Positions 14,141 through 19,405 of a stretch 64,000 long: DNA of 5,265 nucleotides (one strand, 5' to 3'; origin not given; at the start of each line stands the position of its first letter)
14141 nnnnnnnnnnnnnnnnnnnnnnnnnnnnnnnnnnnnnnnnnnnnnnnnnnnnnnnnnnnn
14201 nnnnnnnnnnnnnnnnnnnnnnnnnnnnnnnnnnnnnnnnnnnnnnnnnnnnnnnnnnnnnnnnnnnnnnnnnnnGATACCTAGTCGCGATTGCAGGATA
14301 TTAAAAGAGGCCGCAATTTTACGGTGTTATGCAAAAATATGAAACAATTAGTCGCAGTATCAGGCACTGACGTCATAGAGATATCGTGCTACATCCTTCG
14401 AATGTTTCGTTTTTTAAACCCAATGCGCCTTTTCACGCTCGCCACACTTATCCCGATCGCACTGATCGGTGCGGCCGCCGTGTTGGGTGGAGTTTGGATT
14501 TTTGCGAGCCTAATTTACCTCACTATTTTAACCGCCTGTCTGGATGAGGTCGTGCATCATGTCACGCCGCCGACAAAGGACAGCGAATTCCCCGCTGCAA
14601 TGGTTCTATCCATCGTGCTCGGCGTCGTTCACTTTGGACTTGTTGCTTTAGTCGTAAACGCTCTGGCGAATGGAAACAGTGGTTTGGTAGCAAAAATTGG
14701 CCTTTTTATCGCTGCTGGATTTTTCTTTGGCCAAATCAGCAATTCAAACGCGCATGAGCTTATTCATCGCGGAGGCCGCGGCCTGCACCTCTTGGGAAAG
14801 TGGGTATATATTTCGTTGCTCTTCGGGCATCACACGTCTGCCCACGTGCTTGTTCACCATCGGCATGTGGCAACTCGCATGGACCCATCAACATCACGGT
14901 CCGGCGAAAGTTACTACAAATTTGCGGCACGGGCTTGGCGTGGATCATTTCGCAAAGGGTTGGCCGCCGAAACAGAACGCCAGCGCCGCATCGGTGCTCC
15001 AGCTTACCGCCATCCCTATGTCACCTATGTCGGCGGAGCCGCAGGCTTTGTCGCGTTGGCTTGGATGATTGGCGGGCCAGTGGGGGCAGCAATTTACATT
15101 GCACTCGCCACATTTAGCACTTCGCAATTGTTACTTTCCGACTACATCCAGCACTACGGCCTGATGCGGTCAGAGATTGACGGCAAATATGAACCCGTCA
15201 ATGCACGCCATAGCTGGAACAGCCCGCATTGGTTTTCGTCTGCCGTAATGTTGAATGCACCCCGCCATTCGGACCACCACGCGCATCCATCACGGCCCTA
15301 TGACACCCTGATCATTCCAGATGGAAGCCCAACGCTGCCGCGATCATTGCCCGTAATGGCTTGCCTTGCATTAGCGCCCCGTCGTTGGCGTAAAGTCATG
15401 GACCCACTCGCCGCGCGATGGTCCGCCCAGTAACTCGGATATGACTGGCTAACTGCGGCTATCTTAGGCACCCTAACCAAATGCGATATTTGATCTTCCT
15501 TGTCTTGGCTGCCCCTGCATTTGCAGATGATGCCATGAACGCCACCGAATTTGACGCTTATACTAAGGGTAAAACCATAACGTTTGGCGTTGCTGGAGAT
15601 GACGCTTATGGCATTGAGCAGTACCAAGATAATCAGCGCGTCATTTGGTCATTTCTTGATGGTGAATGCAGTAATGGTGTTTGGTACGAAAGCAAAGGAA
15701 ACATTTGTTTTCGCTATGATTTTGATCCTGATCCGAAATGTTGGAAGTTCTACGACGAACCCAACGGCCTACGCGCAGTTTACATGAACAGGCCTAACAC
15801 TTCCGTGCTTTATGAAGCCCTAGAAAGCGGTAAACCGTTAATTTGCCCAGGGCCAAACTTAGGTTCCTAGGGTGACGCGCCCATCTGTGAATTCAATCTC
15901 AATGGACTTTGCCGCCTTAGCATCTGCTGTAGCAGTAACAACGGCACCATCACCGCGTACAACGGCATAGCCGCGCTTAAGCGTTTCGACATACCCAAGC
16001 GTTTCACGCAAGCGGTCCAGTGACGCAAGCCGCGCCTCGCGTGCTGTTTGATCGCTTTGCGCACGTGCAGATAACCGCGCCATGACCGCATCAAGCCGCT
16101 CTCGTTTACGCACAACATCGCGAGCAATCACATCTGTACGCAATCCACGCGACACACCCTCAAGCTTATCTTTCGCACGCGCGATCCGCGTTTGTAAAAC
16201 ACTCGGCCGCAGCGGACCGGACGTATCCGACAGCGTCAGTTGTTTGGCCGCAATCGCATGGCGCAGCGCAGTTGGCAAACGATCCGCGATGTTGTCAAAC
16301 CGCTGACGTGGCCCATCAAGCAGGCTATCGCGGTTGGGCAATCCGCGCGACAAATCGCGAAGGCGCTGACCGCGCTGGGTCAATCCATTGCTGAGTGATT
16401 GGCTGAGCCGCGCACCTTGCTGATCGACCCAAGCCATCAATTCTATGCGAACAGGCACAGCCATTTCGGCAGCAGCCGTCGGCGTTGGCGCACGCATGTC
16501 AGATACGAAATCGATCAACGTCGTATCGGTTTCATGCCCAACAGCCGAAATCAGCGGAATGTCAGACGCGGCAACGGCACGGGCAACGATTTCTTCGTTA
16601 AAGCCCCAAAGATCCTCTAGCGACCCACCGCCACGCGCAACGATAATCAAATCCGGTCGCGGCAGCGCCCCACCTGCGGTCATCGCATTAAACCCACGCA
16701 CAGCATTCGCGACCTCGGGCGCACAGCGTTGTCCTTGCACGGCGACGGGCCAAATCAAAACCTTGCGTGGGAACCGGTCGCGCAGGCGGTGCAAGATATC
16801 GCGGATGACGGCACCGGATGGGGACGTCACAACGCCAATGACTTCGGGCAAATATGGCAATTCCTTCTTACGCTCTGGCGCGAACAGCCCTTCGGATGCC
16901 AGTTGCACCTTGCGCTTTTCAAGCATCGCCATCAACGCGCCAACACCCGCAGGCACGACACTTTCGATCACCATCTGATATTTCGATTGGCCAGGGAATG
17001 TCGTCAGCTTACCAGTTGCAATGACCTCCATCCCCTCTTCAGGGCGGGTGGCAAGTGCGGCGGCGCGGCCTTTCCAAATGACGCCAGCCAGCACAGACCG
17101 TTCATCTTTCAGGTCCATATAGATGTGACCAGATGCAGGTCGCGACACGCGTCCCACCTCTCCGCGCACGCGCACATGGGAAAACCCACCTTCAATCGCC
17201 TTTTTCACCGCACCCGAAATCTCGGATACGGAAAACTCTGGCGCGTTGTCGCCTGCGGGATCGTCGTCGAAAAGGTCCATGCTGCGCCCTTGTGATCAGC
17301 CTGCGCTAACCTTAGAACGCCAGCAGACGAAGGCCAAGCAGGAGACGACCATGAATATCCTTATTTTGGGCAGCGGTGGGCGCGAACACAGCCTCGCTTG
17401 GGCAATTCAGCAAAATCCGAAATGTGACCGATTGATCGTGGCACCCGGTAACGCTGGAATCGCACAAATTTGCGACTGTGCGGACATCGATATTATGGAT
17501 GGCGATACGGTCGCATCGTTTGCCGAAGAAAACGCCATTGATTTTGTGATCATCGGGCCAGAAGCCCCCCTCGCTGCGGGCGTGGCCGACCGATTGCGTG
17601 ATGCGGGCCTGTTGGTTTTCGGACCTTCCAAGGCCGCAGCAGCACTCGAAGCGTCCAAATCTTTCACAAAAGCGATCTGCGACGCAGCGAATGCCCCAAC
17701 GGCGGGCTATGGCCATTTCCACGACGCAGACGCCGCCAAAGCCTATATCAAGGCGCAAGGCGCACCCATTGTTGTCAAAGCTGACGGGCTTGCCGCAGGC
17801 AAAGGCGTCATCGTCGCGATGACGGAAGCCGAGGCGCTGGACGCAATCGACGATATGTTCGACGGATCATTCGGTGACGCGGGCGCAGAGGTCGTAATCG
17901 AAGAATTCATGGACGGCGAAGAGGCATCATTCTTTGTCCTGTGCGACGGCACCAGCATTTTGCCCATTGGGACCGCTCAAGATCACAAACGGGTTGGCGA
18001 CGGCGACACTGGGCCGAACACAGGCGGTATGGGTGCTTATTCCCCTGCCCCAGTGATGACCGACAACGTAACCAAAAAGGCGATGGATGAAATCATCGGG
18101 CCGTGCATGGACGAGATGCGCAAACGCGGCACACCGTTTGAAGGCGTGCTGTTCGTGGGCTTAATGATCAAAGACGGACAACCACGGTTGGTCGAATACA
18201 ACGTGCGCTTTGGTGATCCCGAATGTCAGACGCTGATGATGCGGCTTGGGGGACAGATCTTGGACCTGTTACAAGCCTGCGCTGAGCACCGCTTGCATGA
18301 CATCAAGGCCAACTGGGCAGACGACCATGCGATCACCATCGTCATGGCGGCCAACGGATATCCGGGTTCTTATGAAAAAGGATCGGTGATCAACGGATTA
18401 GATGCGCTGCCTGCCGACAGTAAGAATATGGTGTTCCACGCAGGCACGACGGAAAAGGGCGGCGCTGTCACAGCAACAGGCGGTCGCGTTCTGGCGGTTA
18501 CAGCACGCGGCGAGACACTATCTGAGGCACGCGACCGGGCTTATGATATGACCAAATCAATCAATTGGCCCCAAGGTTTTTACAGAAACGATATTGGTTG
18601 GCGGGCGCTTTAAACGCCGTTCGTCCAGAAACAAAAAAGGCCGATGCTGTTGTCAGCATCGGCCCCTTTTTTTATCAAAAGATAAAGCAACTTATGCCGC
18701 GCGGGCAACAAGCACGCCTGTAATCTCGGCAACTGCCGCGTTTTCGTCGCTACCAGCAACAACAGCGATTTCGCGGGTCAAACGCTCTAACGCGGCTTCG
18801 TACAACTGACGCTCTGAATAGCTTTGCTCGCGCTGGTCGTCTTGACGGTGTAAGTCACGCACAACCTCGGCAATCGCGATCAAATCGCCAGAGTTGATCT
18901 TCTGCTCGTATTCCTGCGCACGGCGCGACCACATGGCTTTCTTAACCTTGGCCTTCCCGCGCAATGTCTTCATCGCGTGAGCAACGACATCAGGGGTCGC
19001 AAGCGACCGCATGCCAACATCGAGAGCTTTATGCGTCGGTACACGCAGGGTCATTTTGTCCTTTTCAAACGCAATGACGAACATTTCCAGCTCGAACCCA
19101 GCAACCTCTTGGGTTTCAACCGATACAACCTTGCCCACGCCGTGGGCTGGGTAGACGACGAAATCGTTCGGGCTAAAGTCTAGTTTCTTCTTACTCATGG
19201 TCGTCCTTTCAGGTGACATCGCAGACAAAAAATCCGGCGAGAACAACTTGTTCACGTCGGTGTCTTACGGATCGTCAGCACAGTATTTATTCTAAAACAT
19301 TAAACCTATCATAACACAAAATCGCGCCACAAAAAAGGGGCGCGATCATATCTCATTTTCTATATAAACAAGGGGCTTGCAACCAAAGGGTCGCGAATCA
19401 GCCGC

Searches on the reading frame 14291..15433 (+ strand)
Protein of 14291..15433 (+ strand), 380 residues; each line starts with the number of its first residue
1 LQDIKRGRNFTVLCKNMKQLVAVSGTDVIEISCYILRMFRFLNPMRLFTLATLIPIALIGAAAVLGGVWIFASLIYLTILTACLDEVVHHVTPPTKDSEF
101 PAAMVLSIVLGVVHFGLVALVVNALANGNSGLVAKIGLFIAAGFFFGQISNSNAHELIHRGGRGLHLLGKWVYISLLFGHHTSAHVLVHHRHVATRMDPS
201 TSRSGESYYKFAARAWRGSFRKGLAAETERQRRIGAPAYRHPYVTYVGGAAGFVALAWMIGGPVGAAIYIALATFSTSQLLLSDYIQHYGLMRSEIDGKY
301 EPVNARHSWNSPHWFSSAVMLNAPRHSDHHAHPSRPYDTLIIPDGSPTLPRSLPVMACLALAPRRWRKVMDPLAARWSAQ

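Call 83: search_protein_families(library=pfam, proteins=[window:14291-15433:+], max_evalue=0.00001)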
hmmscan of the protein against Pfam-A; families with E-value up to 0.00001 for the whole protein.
window:14291-15433:+ (380 aa): 1 family
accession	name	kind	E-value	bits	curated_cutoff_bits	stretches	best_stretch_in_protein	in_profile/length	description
PF00487.30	FA_desaturase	-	6.5e-27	95.3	29.7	1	138-338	8-229/253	Fatty acid desaturase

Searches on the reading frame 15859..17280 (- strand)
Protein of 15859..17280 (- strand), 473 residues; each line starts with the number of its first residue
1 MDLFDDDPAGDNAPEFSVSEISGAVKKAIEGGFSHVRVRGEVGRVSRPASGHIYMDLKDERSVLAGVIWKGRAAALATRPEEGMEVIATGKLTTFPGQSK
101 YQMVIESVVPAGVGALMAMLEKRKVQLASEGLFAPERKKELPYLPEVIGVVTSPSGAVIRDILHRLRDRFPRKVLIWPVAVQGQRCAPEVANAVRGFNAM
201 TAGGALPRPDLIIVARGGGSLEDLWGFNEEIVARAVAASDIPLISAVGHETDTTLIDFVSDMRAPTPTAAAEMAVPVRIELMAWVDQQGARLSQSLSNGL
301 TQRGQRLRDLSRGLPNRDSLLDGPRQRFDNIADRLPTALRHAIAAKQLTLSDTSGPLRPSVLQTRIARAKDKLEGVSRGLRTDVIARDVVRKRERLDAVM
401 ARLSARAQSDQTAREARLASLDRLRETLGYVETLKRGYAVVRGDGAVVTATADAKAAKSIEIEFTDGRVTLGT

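Call 83: search_protein_families(library=pfam, proteins=[window:15859-17280:-], max_evalue=0.00001)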
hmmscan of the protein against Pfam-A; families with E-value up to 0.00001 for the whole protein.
window:15859-17280:- (473 aa): 3 families
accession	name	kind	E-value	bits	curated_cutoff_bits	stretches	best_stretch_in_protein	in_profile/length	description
PF02601.20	Exonuc_VII_L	-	1.1e-99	334.4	35.9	1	132-470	1-313/315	Exonuclease VII, large subunit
PF13742.12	tRNA_anti_2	-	1.3e-24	86.6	27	1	16-108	1-94/95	OB-fold nucleic acid binding domain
PF01336.31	tRNA_anti-codon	-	1.4e-11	44.6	27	1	36-109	1-73/75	OB-fold nucleic acid binding domain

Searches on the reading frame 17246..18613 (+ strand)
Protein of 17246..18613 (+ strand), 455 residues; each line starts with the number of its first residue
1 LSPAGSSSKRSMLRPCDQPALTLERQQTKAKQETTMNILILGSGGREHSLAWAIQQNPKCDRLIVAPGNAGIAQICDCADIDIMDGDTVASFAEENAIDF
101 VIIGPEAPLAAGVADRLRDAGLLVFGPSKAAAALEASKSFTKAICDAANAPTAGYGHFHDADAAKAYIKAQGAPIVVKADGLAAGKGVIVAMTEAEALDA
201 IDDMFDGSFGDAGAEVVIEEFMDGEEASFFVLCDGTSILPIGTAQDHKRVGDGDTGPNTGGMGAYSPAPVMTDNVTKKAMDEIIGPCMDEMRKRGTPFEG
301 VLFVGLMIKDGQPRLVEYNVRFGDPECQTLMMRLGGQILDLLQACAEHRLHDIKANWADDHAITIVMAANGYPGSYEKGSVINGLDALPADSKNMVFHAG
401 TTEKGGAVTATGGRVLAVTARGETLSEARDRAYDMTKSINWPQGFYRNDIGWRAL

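Call 83: search_protein_families(library=pfam, proteins=[window:17246-18613:+], max_evalue=0.00001)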
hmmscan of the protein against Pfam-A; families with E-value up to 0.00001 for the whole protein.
window:17246-18613:+ (455 aa): 3 families
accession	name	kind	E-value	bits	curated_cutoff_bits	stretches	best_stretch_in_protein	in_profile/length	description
PF01071.24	GARS_A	-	7.1e-77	258.1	27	1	136-327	1-194/194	Phosphoribosylglycinamide synthetase, ATP-grasp (A) domain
PF02844.21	GARS_N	-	2e-37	128.4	29.5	1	36-135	1-100/100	Phosphoribosylglycinamide synthetase, N domain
PF02843.22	GARS_C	-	1.2e-32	112.5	34.8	1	362-453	1-92/92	Phosphoribosylglycinamide synthetase, C domain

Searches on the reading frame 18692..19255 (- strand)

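Call 84: search_protein_families(library=pfam, proteins=[window:18692-19255:-], max_evalue=0.00001)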
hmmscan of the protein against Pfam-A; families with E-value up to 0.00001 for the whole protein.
window:18692-19255:- (187 aa): 2 families
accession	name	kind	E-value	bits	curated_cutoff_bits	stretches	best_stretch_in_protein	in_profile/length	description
PF21095.3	CarD_C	-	1.9e-25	89.1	23.1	1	94-178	2-86/87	CarD, C-terminal domain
PF02559.22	CarD_TRCF_RID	-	1.4e-13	51.1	23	1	27-77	1-50/57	CarD-like/TRCF RID domain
